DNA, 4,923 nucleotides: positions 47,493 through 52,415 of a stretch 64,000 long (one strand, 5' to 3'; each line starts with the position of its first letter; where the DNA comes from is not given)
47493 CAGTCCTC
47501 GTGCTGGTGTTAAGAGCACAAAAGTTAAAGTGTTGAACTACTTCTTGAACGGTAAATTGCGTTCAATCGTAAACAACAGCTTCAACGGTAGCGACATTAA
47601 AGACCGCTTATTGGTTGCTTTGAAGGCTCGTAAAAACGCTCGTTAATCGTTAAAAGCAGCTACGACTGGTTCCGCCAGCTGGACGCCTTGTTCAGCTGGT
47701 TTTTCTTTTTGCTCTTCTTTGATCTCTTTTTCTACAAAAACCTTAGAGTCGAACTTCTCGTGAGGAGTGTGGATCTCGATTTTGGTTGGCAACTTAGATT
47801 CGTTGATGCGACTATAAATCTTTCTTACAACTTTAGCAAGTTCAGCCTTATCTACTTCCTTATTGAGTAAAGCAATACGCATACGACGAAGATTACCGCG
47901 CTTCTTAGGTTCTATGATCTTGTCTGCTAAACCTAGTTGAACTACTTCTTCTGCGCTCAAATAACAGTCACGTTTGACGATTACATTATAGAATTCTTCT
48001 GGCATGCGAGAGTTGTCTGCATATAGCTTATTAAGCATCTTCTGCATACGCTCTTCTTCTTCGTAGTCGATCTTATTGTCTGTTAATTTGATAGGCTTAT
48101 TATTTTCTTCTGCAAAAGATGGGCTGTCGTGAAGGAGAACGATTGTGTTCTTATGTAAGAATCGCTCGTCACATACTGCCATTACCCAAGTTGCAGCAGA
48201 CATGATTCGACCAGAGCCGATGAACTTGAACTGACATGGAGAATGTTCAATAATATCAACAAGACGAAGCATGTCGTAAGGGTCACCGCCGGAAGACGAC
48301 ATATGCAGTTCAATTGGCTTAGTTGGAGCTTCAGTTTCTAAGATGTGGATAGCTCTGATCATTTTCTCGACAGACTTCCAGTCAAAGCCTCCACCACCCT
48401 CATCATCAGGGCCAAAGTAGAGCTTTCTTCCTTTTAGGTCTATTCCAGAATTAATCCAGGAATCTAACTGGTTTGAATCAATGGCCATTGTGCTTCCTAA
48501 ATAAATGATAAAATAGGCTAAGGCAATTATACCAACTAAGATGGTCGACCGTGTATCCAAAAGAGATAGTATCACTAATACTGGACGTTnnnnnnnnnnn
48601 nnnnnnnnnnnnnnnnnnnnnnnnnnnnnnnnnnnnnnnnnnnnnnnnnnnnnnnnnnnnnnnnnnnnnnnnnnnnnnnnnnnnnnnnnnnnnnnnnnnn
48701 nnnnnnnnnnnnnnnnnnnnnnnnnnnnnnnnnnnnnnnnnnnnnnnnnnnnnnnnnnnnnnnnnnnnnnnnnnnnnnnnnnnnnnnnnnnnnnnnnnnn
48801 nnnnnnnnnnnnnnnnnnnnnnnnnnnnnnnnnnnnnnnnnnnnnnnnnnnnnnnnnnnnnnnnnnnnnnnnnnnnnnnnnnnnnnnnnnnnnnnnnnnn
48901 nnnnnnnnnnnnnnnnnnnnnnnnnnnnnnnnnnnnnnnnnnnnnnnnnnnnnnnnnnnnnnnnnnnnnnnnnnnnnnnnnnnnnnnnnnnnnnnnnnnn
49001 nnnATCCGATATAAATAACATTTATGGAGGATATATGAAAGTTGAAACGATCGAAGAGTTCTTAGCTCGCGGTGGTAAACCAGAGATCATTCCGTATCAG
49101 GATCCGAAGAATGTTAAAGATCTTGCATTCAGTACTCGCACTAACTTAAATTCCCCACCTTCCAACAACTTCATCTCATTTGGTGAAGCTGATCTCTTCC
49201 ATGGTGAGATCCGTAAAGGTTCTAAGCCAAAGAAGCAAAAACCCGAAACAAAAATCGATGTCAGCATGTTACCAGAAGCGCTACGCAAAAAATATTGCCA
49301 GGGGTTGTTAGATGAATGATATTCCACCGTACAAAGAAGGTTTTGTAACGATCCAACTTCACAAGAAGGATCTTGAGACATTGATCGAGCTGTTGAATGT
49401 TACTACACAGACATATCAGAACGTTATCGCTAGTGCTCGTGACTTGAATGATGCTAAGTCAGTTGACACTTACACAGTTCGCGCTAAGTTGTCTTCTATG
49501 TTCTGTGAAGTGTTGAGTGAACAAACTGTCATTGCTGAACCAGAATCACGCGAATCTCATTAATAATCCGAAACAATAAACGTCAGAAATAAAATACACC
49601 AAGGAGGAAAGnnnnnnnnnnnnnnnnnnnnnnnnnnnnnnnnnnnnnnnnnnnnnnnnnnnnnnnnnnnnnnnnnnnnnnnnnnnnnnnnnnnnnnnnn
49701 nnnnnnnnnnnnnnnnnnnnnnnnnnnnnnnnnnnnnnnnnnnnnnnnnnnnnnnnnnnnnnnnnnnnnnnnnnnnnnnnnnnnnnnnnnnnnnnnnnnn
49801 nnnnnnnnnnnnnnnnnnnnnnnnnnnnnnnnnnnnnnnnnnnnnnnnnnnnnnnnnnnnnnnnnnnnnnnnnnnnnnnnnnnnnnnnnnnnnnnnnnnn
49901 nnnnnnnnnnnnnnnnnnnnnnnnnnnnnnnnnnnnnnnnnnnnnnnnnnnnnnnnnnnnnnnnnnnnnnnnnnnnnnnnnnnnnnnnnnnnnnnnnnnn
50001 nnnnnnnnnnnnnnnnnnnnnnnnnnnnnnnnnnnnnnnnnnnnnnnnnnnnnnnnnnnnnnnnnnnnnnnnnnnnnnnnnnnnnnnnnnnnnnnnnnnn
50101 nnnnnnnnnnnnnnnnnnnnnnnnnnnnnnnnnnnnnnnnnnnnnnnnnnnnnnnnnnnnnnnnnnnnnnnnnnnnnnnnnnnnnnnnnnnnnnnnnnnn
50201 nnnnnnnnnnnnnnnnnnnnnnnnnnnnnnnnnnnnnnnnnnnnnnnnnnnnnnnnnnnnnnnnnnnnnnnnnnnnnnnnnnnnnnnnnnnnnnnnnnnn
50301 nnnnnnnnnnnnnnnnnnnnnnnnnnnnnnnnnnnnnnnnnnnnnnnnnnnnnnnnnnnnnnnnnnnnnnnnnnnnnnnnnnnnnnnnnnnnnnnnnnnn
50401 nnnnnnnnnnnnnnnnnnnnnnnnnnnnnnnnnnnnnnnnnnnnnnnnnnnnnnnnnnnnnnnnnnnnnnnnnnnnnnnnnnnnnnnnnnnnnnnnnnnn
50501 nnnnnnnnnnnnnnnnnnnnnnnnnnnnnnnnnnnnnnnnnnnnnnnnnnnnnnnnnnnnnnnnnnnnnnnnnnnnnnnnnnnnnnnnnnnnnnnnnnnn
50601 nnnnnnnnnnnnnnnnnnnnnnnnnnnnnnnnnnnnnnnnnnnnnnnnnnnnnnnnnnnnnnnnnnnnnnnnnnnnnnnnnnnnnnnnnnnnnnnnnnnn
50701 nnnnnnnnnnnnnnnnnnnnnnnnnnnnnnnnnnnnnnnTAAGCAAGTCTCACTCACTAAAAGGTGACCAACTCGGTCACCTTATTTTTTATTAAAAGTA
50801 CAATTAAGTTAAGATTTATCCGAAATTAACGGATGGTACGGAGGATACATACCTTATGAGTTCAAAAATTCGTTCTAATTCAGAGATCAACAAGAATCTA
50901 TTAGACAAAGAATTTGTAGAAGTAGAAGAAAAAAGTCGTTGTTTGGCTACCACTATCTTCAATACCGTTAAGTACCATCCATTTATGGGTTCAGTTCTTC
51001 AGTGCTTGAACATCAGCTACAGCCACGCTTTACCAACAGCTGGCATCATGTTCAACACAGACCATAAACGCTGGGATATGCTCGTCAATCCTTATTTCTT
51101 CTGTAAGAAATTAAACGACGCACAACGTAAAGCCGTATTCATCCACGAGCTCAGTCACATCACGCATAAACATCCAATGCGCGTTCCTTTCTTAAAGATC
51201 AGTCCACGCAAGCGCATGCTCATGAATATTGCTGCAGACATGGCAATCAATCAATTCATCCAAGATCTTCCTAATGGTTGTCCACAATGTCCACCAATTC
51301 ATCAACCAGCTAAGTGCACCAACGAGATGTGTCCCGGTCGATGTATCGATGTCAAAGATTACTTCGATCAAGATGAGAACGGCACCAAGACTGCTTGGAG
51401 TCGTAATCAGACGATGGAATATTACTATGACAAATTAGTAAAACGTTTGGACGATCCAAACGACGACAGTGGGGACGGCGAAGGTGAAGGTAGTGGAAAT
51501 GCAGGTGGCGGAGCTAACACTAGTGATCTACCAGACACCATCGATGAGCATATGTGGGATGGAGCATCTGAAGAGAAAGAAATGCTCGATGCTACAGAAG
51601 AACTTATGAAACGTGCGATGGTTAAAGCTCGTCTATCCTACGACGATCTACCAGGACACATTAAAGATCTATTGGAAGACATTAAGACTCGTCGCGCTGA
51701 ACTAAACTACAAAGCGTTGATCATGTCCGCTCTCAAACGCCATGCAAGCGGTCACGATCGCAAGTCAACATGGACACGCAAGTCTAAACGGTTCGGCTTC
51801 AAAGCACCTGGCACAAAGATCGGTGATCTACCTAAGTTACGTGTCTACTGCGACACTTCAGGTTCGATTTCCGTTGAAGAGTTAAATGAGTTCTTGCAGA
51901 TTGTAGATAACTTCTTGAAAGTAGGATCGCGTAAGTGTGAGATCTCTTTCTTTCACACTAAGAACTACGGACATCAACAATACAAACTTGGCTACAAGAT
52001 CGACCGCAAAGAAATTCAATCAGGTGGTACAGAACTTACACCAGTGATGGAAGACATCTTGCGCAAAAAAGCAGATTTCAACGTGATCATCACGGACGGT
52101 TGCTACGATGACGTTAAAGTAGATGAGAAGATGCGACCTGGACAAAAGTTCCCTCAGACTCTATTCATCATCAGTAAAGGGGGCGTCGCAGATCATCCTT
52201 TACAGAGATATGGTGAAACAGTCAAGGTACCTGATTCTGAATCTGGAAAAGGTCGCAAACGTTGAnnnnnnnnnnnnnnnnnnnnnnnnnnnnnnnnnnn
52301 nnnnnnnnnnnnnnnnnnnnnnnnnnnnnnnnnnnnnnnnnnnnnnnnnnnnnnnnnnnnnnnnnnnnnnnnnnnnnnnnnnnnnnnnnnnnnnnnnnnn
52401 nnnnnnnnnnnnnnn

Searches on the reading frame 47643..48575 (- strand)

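Call 9: search_protein_families(library=phrogs, proteins=[window:47643-48575:-], max_evalue=0.00001)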
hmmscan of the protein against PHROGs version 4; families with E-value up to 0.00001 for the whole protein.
window:47643-48575:- (310 aa): 7 families
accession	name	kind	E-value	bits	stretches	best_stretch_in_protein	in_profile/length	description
phrog_94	-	head and packaging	9.4e-15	56.1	1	81-289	113-307/622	head maturation protease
phrog_2976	-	head and packaging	1.6e-12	48.8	1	81-249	48-203/394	head maturation protease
phrog_133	-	head and packaging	6.3e-12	45.9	1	85-292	48-235/668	head maturation protease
phrog_1827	-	other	1.6e-10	41.7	1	70-212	37-174/202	ATP-dependent protease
phrog_1684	-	head and packaging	5e-09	37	1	85-224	72-206/284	head maturation protease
phrog_53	-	head and packaging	1.6e-06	28.5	1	86-224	118-282/583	head maturation protease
phrog_3348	-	unknown function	9.6e-06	26.1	0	84-225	66-202/386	-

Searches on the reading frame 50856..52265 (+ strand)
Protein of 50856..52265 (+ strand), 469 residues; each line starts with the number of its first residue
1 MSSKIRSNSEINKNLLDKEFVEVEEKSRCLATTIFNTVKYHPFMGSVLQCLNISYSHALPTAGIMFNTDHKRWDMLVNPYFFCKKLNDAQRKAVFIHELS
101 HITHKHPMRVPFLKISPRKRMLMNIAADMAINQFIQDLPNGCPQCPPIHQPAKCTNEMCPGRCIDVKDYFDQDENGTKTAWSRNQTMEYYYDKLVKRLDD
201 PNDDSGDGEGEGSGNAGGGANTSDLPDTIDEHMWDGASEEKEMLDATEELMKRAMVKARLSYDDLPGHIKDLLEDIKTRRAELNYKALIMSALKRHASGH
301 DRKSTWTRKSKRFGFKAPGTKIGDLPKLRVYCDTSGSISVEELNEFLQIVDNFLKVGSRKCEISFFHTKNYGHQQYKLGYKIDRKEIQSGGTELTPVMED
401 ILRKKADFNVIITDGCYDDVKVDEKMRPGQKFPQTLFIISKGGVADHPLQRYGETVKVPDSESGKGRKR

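Call 9: search_protein_families(library=phrogs, proteins=[window:50856-52265:+], max_evalue=0.00001)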
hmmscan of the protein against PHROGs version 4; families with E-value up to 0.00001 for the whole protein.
window:50856-52265:+ (469 aa): 1 family
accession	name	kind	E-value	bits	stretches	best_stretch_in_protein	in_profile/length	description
phrog_1314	-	DNA, RNA and nucleotide metabolism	1.9e-48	166.5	1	37-460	24-392/394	HNH endonuclease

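Call 98: search_protein_families(library=pfam, proteins=[window:50856-52265:+], max_evalue=0.001)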
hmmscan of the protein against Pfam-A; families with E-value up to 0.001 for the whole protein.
window:50856-52265:+ (469 aa): 2 families
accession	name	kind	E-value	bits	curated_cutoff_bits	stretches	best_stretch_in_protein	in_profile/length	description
PF13203.12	DUF2201_N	-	5e-13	49.7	23.2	1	27-313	3-255/271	Putative metallopeptidase domain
PF09967.15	DUF2201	-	6.9e-08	33.1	26.4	1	330-418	3-90/123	VWA-like domain (DUF2201)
